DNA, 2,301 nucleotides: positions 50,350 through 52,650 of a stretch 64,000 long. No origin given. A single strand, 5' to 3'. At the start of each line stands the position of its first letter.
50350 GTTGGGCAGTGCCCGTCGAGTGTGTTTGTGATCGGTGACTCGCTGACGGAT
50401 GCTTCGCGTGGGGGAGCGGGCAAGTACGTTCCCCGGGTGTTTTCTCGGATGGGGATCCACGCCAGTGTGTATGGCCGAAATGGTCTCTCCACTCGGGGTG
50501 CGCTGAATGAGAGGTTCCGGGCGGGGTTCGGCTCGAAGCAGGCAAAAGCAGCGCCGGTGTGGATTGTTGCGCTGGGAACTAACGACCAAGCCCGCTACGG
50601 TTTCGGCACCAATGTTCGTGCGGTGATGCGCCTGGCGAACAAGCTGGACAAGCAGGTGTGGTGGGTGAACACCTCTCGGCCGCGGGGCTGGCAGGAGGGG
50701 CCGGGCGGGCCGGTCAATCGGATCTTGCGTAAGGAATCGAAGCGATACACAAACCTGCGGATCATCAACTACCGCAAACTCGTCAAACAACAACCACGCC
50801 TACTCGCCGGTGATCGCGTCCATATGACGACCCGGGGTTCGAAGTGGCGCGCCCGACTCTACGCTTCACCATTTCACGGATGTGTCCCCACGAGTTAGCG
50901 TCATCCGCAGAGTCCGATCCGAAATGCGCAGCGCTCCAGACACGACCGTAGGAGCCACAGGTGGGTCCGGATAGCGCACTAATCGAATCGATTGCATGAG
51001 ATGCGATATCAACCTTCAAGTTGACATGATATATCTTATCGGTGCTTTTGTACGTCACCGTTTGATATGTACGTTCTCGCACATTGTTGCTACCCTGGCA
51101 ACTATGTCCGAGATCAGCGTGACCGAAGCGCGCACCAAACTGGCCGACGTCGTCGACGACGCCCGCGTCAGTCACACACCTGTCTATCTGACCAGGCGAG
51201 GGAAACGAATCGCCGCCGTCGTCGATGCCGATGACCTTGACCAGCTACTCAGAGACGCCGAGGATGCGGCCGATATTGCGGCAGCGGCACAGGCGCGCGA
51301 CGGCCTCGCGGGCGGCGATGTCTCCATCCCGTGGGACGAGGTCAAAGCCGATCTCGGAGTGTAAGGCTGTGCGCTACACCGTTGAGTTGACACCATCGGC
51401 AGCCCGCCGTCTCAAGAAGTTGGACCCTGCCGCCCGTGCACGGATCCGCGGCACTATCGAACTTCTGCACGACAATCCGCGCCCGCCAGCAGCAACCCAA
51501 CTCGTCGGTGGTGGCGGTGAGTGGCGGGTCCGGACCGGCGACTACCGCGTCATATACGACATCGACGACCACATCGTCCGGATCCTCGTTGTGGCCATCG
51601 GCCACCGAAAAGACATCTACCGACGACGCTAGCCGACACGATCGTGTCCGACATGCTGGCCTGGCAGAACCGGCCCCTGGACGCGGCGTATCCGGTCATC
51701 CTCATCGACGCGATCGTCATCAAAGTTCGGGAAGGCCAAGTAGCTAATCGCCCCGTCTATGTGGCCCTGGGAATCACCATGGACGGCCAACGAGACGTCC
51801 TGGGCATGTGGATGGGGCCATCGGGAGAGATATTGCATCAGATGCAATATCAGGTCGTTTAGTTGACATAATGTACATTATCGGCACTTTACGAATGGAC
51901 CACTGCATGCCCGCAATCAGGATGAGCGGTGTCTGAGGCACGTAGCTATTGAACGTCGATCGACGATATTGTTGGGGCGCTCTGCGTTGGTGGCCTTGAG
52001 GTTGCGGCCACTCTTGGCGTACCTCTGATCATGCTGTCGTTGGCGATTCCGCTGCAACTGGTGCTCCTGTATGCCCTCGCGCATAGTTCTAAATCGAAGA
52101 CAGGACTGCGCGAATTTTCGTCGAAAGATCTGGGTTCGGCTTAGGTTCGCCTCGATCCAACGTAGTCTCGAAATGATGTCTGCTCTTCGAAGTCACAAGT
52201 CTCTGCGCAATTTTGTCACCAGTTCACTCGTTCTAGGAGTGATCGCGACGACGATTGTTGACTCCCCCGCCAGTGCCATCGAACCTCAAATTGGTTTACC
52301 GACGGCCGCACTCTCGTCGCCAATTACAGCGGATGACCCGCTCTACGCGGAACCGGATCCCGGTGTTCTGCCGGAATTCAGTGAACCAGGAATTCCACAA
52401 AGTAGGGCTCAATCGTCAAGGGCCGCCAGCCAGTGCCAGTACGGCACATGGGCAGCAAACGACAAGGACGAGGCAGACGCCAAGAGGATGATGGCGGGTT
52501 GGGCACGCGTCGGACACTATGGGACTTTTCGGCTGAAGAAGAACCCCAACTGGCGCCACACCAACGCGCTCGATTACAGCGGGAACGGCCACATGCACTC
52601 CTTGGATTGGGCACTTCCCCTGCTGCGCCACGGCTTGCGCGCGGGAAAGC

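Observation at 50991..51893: Two direct copies of a palindrome-rich ~62-bp element bracket the phd/relE cassette and an IS256 fragment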

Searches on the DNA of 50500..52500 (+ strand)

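Call 10: search_rna_families(source=window, start=50500, end=52500, threshold=evalue, max_evalue=1)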
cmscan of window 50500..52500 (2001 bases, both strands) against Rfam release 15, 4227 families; matches with E-value up to 1: 0.
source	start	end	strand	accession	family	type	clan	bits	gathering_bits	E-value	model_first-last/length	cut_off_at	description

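Call 12: search_dna_similar(query=window:50900-52000:+, collection=plasmids, mode=distant, max_rows=30)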
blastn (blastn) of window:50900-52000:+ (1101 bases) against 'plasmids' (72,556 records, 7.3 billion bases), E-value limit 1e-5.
Records with a match: 104; places in all: 166; records where one place covers at least 80% of the query: 0.
Best place of each record, by identity: 80-90% 2; 60-80% 102.
By first word of the organism name: Streptomyces 59; Rhodococcus 34; Mycolicibacterium 2; Paraburkholderia 2; Glaciihabitans 1; Nonomuraea 1; Arthrobacter 1; Pseudarthrobacter 1; Nocardia 1; Oceanimonas 1; and 1 more.
By predicted mobility (MOB-suite, as given by PLSDB): non-mobilizable 54; mobilizable 45; conjugative 5.
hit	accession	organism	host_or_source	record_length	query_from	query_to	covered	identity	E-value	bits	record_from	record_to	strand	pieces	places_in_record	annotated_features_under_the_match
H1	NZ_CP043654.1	Glaciihabitans sp. INWT7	pure culture,soil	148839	734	920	17%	77.5%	1e-32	149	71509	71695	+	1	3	IS256 family transposase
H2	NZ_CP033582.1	Streptomyces sp. ADI95-16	-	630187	725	912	17%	70.7%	2e-15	92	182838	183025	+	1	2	IS256 family transposase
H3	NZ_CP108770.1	Streptomyces goshikiensis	-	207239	725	912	17%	70.7%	2e-15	92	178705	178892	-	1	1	IS256 family transposase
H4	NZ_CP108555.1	Streptomyces sp. NBC_01207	-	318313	734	912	16%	74.3%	6e-23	116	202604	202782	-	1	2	IS256 family transposase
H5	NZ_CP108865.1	Streptomyces virginiae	-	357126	734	918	17%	71.4%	2e-16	96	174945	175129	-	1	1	IS256 family transposase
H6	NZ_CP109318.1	Streptomyces anulatus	-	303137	734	912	16%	73.2%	3e-20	107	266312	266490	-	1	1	none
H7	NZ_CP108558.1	Streptomyces sp. NBC_01205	-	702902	734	912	16%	71.5%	7e-16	94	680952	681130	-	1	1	none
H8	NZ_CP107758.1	Streptomyces sp. NBC_00597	-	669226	734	912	16%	71.5%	7e-16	94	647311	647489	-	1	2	none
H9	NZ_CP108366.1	Streptomyces sp. NBC_01340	-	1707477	734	912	16%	69.4%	7e-9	71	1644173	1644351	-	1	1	none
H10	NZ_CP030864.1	Streptomyces globosus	cell culture,environment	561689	734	912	16%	68.7%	2e-9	72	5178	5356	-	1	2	none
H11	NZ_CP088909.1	Rhodococcus qingshengii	cell culture,forest soil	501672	734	912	16%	68.7%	2e-9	72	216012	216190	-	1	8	IS256 family transposase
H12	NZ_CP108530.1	Streptomyces sp. NBC_01224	-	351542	746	917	16%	70.5%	6e-10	73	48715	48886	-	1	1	none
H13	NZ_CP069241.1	Rhodococcus sp. USK13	cell culture,Sand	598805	750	912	15%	71.2%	1e-12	83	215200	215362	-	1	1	none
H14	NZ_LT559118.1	Nonomuraea gerenzanensis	-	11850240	763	912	14%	76.0%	9e-21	109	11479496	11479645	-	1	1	none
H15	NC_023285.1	Streptomyces sp. F8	-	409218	763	912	14%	75.5%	2e-17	100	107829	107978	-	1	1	none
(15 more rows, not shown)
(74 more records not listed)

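Call 50: search_dna_similar(query=window:51826-51892:+, collection=plasmids, mode=distant, max_evalue=10, max_rows=40)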
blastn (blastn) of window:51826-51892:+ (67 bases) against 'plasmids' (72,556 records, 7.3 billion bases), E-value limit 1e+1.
Records with a match: 206; places in all: 302; records where one place covers at least 80% of the query: 1.
Best place of each record, by identity: >=99% 3; 95-99% 131; 90-95% 21; 80-90% 44; 60-80% 7.
By first word of the organism name: Ralstonia 97; Priestia 30; Enterococcus 27; Gordonia 13; Rhodococcus 9; Arthrobacter 6; Mycobacterium 3; Pseudarthrobacter 2; Paenarthrobacter 2; Curtobacterium 2; and 14 more.
By predicted mobility (MOB-suite, as given by PLSDB): mobilizable 140; non-mobilizable 55; conjugative 11.
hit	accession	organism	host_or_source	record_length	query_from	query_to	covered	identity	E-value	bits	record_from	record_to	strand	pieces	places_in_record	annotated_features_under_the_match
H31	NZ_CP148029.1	Gordonia hongkongensis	cell culture,Styx glacier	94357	9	64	84%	83.9%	1e-7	62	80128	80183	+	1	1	none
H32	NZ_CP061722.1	Pseudarthrobacter sp. BIM B-2242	cell culture,paddy soil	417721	9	60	78%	84.9%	2e-6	57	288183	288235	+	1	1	none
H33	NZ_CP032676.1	Rhodococcus rhodochrous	cell culture,soil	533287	11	63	79%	83.0%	6e-6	56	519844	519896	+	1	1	none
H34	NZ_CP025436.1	Gordonia sp. YC-JH1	mixed culture,petroleum-contaminated ...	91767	9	60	78%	84.6%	5e-7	59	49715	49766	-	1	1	none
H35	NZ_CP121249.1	Gordonia sihwensis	pure culture,mangrove sediment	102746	9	60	78%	84.6%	5e-7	59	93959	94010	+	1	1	none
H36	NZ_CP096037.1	Rhodococcus pyridinivorans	cell culture,soil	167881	11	63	79%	81.1%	7e-5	52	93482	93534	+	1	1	none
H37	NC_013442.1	Gordonia bronchialis DSM 43247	-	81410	9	60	78%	81.5%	8e-4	48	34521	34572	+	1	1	none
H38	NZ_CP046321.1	Gordonia bronchialis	-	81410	9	60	78%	81.5%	8e-4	48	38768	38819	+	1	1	none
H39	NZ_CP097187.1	Rhodococcus sp. GA1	cell culture,soil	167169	11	63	79%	79.6%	1e-1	42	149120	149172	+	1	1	none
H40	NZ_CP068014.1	Paenarthrobacter ureafaciens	cell culture,in the nicotine environment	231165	9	60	78%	81.1%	1e-2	45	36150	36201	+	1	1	none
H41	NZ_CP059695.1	Gordonia rubripertincta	Cell culture,soil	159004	9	60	78%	80.8%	2e-4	50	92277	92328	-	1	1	none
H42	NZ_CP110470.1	Rhodococcus opacus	cell culture,Soil contaminated by oil ...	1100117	9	61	79%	76.4%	5e+0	36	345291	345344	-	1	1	record has no annotation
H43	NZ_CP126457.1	Rhodococcus sp. AH-ZY2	single cell,soil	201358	9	60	78%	77.4%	5e+0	36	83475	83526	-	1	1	none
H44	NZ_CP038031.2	Rhodococcus ruber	cell culture,Chilean kraft-pulp mill ...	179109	11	60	75%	80.4%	1e-2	45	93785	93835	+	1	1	none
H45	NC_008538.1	Arthrobacter sp. FB24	-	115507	11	60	75%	80.4%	1e-1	41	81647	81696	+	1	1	none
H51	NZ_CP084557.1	Arthrobacter sp. FW306-05-C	isolate,terrestrial sediment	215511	33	66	51%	88.2%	1e-2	45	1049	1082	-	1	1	none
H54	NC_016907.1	Gordonia polyisoprenivorans VH2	-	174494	29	60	48%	87.5%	1e-1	41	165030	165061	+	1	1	none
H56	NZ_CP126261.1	Curtobacterium sp. MCJR17_020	-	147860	36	63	42%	96.4%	3e-3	47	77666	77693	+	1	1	none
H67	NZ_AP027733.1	Frondihabitans sucicola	cell culture,Sap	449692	34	60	40%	92.6%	1e-1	41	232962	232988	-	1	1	none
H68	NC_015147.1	Pseudarthrobacter phenanthrenivorans Sphe3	creosote-polluted soil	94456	33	60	42%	89.3%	2e+0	38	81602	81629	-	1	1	none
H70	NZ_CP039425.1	Citricoccus sp. SGAir0253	whole organism,air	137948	36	64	43%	86.2%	5e+0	36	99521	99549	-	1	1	none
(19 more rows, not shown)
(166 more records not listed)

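Call 51: get_annotated_region(hit=H31, flank=4000)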
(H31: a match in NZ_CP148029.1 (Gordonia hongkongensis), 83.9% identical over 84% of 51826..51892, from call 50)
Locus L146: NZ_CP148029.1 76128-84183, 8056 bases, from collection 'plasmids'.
description: Gordonia hongkongensis strain GlSt389 plasmid p2, complete sequence
organism: Gordonia hongkongensis (NCBI taxid 1701090)
taxonomy: Bacteria; Actinomycetota; Actinomycetes; Mycobacteriales; Gordoniaceae; Gordonia; Gordonia hongkongensis
host: -; source: cell culture,Styx glacier; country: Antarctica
typing (MOB-suite, as given by PLSDB): mobilizable; relaxase MOBP
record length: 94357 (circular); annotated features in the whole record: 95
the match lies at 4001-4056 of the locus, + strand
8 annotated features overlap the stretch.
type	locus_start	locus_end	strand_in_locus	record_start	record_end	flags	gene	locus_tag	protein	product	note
CDS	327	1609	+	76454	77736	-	-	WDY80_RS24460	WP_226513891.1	IS3 family transposase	-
CDS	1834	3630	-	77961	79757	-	-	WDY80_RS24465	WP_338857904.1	SIR2 family protein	-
CDS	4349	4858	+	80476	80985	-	-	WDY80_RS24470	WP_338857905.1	hypothetical protein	-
CDS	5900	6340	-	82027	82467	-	-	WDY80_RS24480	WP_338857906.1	hypothetical protein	-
CDS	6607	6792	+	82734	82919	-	-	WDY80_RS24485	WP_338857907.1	hypothetical protein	-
CDS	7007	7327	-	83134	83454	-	-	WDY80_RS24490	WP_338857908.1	hypothetical protein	-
CDS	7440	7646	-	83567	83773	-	-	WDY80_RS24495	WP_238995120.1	helix-turn-helix transcriptional regulator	-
CDS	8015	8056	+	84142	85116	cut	-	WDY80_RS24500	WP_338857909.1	hypothetical protein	-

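Call 52: get_annotated_region(hit=H32, flank=4000)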
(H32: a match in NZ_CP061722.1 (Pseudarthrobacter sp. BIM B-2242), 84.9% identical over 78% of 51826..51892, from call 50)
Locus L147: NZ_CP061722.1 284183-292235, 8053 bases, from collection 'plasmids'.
description: Pseudarthrobacter sp. BIM B-2242 plasmid pPA-B-2242, complete sequence
organism: Pseudarthrobacter sp. BIM B-2242 (NCBI taxid 2772401)
taxonomy: Bacteria; Actinomycetota; Actinomycetes; Micrococcales; Micrococcaceae; Pseudarthrobacter; Pseudarthrobacter sp. BIM B-2242
host: -; source: cell culture,paddy soil; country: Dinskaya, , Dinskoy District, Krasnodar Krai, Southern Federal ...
typing (MOB-suite, as given by PLSDB): non-mobilizable
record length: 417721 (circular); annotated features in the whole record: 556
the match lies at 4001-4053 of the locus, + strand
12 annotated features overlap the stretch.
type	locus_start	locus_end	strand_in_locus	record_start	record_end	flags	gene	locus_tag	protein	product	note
CDS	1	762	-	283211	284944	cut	-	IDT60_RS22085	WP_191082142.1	cell division protein FtsK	-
CDS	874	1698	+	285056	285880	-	-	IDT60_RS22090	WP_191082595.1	hypothetical protein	-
CDS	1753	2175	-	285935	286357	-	-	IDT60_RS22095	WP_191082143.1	hypothetical protein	-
CDS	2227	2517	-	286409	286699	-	-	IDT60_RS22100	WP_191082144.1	hypothetical protein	-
CDS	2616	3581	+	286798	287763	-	-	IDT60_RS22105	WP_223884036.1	DNA cytosine methyltransferase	-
CDS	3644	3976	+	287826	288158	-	-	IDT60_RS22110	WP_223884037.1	hypothetical protein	-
CDS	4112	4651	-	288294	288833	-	-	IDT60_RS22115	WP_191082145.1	hypothetical protein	-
CDS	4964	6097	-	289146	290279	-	-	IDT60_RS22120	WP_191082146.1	LysM peptidoglycan-binding domain-containing protein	-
CDS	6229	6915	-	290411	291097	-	-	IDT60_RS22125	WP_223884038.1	hypothetical protein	-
CDS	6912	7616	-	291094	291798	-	-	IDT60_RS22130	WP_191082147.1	SOS response-associated peptidase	GO:0018142 - protein-DNA covalent cross-linking [Evidence IEA]; GO:0009432 - SOS response [Evidence IEA]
CDS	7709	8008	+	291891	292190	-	-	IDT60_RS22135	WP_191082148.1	DUF4193 domain-containing protein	-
CDS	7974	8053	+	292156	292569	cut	-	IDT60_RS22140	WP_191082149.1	hypothetical protein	-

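Call 53: get_annotated_region(hit=H40, flank=4000)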
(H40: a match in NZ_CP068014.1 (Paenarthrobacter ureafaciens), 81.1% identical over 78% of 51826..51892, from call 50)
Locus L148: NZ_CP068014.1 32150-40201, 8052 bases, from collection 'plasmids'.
description: Paenarthrobacter ureafaciens strain CZY1 plasmid pCZY, complete sequence
organism: Paenarthrobacter ureafaciens (NCBI taxid 37931)
taxonomy: Bacteria; Actinomycetota; Actinomycetes; Micrococcales; Micrococcaceae; Paenarthrobacter; Paenarthrobacter ureafaciens
host: -; source: cell culture,in the nicotine environment; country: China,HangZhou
typing (MOB-suite, as given by PLSDB): conjugative; replicon rep_cluster_856; relaxase MOBP; mating-pair formation MPF_T
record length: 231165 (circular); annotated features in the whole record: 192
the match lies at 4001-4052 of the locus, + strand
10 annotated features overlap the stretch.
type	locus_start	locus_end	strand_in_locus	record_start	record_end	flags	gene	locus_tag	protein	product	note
CDS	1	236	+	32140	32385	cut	-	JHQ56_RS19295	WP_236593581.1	DUF4193 family protein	-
CDS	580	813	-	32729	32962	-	-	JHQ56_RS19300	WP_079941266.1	hypothetical protein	-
CDS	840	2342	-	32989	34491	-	-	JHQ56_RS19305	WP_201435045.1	hypothetical protein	-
CDS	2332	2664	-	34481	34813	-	-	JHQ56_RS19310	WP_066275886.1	helix-turn-helix transcriptional regulator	-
CDS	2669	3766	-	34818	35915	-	-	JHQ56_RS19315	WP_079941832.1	site-specific integrase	GO:0015074 - DNA integration [Evidence IEA]; GO:0006310 - DNA recombination [Evidence IEA]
CDS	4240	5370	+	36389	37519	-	-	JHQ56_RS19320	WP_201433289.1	site-specific integrase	GO:0015074 - DNA integration [Evidence IEA]; GO:0006310 - DNA recombination [Evidence IEA]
CDS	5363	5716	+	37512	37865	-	-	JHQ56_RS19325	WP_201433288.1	helix-turn-helix transcriptional regulator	-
CDS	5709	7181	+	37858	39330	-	-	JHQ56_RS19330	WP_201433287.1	Fis family transcriptional regulator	-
CDS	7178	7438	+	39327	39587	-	-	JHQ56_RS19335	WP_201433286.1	hypothetical protein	-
CDS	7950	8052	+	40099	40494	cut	-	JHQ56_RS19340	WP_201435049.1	hypothetical protein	-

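Call 61: get_annotated_region(hit=H56, flank=1500)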
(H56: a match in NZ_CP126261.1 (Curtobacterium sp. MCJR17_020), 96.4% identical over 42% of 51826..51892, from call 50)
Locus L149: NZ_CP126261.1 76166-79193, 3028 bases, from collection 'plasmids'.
description: Curtobacterium sp. MCJR17_020 plasmid P20, complete sequence
organism: Curtobacterium sp. MCJR17_020 (NCBI taxid 2175619)
taxonomy: Bacteria; Actinomycetota; Actinomycetes; Micrococcales; Microbacteriaceae; Curtobacterium; Curtobacterium sp. MCJR17 020
host: -; source: -; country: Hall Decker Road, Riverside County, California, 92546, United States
typing (MOB-suite, as given by PLSDB): non-mobilizable
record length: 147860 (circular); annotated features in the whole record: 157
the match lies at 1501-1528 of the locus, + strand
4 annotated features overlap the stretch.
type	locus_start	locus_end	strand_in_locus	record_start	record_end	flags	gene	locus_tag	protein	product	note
CDS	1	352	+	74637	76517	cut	-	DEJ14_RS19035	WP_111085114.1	phosphoenolpyruvate carboxykinase (GTP)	GO:0006094 - gluconeogenesis [Evidence IEA]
CDS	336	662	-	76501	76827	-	-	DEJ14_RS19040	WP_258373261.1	MFS transporter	GO:0055085 - transmembrane transport [Evidence IEA]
CDS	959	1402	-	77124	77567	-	-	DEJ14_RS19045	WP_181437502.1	iron chelate uptake ABC transporter family permease subunit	-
CDS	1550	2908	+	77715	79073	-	-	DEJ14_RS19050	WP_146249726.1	hypothetical protein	-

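Call 62: get_annotated_region(hit=H67, flank=1500)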
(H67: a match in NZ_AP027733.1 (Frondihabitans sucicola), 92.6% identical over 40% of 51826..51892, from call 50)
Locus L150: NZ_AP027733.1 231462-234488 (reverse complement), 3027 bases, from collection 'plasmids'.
description: Frondihabitans sucicola strain NBRC 108728 plasmid pNBRC108728a, complete sequence
organism: Frondihabitans sucicola (NCBI taxid 1268041)
taxonomy: Bacteria; Actinomycetota; Actinomycetes; Micrococcales; Microbacteriaceae; Frondihabitans; Frondihabitans sucicola
host: -; source: cell culture,Sap; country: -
typing (MOB-suite, as given by PLSDB): non-mobilizable
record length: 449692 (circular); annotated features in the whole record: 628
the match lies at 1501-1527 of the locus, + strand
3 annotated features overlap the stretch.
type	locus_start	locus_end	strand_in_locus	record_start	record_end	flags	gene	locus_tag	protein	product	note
CDS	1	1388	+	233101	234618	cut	-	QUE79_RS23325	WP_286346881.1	hypothetical protein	-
CDS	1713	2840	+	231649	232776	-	-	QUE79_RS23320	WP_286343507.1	tyrosine-type recombinase/integrase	GO:0015074 - DNA integration [Evidence IEA]; GO:0006310 - DNA recombination [Evidence IEA]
CDS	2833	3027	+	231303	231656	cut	-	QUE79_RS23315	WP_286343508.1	helix-turn-helix transcriptional regulator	-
